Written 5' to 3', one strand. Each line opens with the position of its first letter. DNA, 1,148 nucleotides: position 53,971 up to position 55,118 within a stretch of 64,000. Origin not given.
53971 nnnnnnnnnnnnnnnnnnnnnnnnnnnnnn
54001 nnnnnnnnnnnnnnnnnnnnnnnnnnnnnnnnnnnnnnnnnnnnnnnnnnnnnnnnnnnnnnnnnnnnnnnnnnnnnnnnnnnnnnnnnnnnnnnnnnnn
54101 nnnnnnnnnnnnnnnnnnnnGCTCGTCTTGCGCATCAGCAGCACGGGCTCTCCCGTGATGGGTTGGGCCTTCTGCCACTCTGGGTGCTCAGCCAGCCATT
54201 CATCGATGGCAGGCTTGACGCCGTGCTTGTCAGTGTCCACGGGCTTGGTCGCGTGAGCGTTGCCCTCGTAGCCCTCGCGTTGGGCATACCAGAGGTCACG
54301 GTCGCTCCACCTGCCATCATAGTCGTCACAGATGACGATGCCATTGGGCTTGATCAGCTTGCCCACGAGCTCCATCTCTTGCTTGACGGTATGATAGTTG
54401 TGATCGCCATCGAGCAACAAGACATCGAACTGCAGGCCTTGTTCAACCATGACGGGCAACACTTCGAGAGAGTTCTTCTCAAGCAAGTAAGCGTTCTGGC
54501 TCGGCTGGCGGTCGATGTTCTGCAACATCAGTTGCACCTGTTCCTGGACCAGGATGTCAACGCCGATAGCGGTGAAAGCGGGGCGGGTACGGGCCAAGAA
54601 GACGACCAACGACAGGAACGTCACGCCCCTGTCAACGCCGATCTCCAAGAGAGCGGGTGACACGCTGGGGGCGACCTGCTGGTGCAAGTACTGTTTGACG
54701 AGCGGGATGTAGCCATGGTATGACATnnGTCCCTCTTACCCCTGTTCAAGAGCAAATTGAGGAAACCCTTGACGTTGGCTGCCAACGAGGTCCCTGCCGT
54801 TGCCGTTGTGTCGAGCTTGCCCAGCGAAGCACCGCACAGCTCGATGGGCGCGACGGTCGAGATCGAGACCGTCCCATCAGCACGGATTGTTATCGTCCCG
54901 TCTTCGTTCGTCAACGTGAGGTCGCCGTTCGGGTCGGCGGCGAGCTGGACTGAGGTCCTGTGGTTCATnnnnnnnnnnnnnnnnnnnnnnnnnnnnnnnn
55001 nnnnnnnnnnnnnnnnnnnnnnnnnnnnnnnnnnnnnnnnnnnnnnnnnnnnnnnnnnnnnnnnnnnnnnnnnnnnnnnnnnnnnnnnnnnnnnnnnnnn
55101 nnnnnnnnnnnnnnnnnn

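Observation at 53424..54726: Secreted SGNH hydrolase plus SAM-dependent methyltransferase pair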

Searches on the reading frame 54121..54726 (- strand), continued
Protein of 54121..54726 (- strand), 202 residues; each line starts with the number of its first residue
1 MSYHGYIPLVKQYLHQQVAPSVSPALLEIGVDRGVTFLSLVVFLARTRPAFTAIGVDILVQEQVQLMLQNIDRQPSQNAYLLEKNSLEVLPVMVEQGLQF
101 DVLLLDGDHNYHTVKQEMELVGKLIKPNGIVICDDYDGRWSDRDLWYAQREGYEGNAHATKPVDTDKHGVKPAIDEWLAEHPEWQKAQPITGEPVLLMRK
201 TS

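Call 71: search_solved_structures(query=A2, max_evalue=10, show_alignments=5)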
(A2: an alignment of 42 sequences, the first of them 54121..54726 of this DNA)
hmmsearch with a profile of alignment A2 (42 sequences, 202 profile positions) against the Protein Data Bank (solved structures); distinct sequences matched with E-value up to 10: 4.
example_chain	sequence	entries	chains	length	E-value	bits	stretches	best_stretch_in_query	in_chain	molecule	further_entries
2ift_A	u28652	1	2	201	0.0081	19.3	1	44-132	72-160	Putative methylase HI0767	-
4tzh_A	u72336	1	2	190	0.14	15.3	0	66-126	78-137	LIC12234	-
2fhp_A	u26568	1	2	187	0.25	14.5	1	64-134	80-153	methylase, putative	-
2g3w_A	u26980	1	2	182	1.1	12.4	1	81-108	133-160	hypothetical protein XAC2396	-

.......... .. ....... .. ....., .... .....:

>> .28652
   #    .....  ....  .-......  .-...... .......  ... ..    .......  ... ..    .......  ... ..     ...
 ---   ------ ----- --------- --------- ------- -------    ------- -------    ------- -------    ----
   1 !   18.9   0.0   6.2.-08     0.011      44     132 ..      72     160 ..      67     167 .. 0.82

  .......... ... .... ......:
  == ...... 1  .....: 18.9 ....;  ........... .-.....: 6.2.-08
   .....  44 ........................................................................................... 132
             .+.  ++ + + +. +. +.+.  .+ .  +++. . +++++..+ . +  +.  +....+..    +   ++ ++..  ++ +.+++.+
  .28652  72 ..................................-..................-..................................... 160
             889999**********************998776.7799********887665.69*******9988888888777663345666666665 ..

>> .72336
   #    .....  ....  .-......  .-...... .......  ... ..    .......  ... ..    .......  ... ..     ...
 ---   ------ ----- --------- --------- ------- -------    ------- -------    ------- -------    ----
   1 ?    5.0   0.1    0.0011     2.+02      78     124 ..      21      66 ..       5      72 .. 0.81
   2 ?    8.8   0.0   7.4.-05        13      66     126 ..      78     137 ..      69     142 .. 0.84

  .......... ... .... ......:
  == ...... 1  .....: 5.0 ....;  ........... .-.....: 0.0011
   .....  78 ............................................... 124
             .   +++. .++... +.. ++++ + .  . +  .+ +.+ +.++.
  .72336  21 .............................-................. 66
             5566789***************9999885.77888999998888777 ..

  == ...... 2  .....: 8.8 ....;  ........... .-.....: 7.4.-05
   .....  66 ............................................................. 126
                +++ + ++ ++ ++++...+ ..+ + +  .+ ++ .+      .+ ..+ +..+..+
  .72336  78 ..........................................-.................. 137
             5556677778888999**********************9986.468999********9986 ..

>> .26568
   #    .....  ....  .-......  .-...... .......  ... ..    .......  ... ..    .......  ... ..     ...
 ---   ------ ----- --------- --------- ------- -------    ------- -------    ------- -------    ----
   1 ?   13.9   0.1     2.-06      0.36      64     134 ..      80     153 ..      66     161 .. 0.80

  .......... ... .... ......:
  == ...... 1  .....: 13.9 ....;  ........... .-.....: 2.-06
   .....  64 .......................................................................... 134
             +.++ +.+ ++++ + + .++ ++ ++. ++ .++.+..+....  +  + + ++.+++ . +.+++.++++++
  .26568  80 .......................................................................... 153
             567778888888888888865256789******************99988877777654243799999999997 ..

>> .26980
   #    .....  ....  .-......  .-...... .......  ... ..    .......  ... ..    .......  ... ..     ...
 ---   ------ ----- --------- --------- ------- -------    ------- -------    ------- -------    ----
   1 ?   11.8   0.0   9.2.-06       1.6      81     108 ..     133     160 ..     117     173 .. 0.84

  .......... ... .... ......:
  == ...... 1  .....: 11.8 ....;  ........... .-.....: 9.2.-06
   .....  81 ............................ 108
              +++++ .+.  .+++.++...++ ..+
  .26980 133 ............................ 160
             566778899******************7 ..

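Call 75: search_protein_families(library=pfam, proteins=[L043:7033-7824:+, L043:6260-7036:+, L044:6154-7053:+, L031:5525-5932:+, L031:6048-6788:+], max_evalue=0.01)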
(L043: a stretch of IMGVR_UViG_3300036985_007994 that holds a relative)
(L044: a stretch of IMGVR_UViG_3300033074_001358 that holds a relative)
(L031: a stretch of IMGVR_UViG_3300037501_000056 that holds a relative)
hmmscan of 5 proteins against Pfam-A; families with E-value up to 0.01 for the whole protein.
L043:7033-7824:+ (263 aa): 2 families
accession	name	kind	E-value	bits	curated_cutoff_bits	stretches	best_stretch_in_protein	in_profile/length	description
PF13539.11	Peptidase_M15_4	-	4.2e-11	43.7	25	1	193-257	2-69/70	D-alanyl-D-alanine carboxypeptidase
PF01471.23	PG_binding_1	-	0.00076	20.1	23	1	10-66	2-54/57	Putative peptidoglycan binding domain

L043:6260-7036:+ (258 aa): 0 families

L044:6154-7053:+ (299 aa): 0 families

L031:5525-5932:+ (135 aa): 1 family
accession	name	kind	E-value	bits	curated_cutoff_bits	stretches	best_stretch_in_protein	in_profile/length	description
PF01592.21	NifU_N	-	9.6e-41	139.3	22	1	35-134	1-100/127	NifU-like N terminal domain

L031:6048-6788:+ (246 aa): 3 families
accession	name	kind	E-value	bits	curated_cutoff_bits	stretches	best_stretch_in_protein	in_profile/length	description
PF04480.18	DUF559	-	3e-07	30.7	20.6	1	146-179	34-67/109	Protein of unknown function (DUF559)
PF07460.16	NUMOD3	-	6.6e-05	23.2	20.4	1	67-89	15-37/37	NUMOD3 motif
PF02926.22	THUMP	-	0.0048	17.7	20.6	0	133-174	41-77/84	THUMP domain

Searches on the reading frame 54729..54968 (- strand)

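Call 3: search_protein_families(library=pfam, proteins=[window:54729-54968:-], max_evalue=1)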
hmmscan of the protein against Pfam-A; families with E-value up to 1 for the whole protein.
window:54729-54968:- (80 aa): 1 family
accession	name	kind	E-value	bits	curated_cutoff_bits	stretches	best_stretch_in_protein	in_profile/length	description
PF02563.21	Poly_export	-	0.16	12.6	28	1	18-53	26-56/77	Polysaccharide biosynthesis/export protein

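Call 4: search_protein_families(library=phrogs, proteins=[window:54729-54968:-], max_evalue=0.1)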
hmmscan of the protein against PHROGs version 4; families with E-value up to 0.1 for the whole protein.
window:54729-54968:- (80 aa): 0 families
